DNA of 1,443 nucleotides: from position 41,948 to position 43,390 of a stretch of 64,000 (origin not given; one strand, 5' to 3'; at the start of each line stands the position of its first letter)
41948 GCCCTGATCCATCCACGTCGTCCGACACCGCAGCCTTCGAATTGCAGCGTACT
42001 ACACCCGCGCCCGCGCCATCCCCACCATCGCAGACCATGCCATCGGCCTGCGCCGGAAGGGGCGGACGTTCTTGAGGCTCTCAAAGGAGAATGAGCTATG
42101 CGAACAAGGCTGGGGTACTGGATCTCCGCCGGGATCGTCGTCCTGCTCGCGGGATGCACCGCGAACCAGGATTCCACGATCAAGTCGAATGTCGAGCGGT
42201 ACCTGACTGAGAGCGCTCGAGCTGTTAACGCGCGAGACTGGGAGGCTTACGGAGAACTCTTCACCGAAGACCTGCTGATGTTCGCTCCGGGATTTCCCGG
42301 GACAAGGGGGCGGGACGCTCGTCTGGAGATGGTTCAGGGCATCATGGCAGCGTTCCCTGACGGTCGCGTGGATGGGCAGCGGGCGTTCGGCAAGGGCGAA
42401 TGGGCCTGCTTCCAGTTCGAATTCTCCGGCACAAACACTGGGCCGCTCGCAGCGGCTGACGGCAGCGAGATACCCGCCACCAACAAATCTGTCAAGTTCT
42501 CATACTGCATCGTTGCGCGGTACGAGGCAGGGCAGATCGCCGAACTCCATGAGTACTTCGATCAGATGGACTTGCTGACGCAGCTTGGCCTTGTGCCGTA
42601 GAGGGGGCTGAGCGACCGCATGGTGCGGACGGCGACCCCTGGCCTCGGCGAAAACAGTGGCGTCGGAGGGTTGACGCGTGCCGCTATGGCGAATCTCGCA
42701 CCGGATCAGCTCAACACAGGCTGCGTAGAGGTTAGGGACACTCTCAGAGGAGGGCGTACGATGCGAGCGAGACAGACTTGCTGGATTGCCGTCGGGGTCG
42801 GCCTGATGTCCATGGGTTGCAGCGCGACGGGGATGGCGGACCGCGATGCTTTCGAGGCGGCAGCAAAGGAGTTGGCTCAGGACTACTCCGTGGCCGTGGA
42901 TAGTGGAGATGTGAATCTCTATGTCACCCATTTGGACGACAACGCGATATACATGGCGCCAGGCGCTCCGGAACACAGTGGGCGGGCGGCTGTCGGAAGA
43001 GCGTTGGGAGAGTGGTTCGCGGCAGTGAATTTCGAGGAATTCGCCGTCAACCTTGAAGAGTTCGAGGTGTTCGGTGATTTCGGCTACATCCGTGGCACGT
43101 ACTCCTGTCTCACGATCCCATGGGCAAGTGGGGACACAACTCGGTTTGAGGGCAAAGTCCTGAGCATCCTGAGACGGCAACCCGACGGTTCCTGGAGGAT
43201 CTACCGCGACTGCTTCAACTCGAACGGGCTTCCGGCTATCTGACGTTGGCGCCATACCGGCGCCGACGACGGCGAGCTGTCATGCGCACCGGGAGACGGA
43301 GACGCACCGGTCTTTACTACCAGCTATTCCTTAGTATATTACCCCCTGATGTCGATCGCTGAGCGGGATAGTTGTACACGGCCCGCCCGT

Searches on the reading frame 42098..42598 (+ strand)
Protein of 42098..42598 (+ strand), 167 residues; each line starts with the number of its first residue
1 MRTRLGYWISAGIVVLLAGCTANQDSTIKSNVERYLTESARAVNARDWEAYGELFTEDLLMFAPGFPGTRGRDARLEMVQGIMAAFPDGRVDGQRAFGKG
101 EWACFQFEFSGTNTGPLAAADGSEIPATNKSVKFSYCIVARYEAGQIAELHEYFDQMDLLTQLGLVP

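Call 5: search_protein_families(library=pfam, proteins=[window:42098-42598:+], max_evalue=0.01)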
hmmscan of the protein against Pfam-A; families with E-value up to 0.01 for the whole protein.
window:42098-42598:+ (167 aa): 5 families
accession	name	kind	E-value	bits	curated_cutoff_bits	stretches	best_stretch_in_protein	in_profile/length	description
PF07366.18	SnoaL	-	2.3e-21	76.4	28.4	1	40-163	8-126/126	SnoaL-like polyketide cyclase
PF12680.13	SnoaL_2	-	2.2e-17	63.9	27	1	39-149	4-101/102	SnoaL-like domain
PF14534.12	DUF4440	-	2.8e-05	25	25.2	1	38-90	7-58/107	Domain of unknown function (DUF4440)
PF13577.12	SnoaL_4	-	0.00015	22.2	24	1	30-87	7-65/126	SnoaL-like domain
PF13474.12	SnoaL_3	-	0.001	19.8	22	1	32-86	1-56/121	SnoaL-like domain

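Call 18: search_protein_families(library=ncbifam, proteins=[window:42098-42598:+], max_evalue=0.01)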
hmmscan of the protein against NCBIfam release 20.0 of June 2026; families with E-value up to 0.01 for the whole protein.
window:42098-42598:+ (167 aa): 2 families
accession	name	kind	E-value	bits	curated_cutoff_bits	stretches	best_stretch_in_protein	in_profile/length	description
TIGR02096.1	TIGR02096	subfamily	8.2e-08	32.6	97.1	1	40-164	8-129/129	ketosteroid isomerase-related protein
TIGR02246.1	TIGR02246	subfamily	0.00063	19.7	33.95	1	32-90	6-65/128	SgcJ/EcaC family oxidoreductase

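Call 98: search_protein_families(library=padloc, proteins=[window:42098-42598:+], max_evalue=0.001)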
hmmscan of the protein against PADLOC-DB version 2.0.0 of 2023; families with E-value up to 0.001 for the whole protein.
window:42098-42598:+ (167 aa): 0 families

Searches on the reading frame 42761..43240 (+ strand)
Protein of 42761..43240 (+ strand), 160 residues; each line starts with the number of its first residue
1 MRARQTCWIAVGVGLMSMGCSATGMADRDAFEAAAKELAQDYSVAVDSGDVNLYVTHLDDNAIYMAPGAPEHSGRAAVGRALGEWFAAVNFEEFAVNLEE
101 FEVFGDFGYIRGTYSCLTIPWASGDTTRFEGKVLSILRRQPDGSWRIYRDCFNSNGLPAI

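Call 5: search_protein_families(library=pfam, proteins=[window:42761-43240:+], max_evalue=0.01)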
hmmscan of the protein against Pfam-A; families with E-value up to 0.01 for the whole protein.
window:42761-43240:+ (160 aa): 4 families
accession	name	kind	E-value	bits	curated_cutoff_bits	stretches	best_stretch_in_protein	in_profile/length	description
PF12680.13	SnoaL_2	-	1.4e-08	35.7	27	1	40-145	2-99/102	SnoaL-like domain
PF14534.12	DUF4440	-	1.5e-08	35.5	25.2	1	37-147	3-107/107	Domain of unknown function (DUF4440)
PF13474.12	SnoaL_3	-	4.2e-05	24.3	22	1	37-147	3-111/121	SnoaL-like domain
PF07366.18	SnoaL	-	0.003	17.8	28.4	1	38-116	3-79/126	SnoaL-like polyketide cyclase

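Call 18: search_protein_families(library=ncbifam, proteins=[window:42761-43240:+], max_evalue=0.01)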
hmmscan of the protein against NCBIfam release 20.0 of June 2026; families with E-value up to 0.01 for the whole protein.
window:42761-43240:+ (160 aa): 1 family
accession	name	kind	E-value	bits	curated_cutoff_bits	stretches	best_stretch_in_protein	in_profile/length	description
TIGR02246.1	TIGR02246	subfamily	0.0014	18.6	33.95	1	32-150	3-121/128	SgcJ/EcaC family oxidoreductase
